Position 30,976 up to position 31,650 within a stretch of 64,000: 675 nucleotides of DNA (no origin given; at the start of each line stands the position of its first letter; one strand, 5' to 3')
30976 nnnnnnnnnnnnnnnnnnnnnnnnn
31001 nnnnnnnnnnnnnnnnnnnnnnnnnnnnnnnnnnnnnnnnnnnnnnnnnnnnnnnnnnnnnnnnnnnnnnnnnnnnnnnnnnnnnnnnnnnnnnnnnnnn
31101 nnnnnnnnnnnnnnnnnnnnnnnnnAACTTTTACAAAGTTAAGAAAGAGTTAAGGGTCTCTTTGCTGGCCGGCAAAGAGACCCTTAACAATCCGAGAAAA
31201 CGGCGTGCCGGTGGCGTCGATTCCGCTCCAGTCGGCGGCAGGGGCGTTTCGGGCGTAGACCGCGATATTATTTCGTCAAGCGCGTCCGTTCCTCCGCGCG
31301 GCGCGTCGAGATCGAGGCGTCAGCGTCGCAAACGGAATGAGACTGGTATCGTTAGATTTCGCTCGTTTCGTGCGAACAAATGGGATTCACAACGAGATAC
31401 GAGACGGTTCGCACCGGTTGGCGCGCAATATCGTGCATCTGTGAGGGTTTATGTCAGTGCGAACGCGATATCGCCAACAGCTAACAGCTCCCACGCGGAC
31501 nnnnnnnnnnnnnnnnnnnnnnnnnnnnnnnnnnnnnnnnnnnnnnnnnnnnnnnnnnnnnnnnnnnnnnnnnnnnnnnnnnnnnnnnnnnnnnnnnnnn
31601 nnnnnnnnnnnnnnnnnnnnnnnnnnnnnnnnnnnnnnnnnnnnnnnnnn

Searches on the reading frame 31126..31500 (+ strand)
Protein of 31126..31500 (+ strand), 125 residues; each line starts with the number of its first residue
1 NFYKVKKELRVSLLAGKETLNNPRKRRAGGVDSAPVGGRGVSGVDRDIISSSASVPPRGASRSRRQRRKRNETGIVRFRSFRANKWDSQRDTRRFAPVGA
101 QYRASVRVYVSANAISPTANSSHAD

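Call 42: find_homologous_proteins(query=A4, max_evalue=0.001)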
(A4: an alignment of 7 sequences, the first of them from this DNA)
Query A4 (7 sequences) (125 aa, profile of the alignment): 1 proteins with E <= 0.001 among 8000 candidates.
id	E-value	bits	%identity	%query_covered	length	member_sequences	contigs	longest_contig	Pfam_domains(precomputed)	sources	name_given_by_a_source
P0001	4.8e-41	157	70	70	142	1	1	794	-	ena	-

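Call 43: find_encoding_contigs(protein=P0001, flank=10000)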
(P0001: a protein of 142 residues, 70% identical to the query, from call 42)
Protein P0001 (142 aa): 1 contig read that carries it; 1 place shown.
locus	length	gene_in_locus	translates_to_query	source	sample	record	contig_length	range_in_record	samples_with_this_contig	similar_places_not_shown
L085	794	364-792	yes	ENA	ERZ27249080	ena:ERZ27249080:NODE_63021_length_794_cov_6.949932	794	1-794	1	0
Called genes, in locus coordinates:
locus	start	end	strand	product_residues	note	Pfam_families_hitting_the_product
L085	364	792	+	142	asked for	?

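Call 105: search_protein_families(library=pfam, max_evalue=0.1, proteins=[window:31126-31500:+])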
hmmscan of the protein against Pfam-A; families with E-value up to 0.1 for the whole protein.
seq(125 aa): 0 families

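Call 106: search_protein_families(library=phrogs, max_evalue=0.1, proteins=[window:31126-31500:+])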
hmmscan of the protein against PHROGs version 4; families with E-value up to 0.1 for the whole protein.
seq(125 aa): 0 families
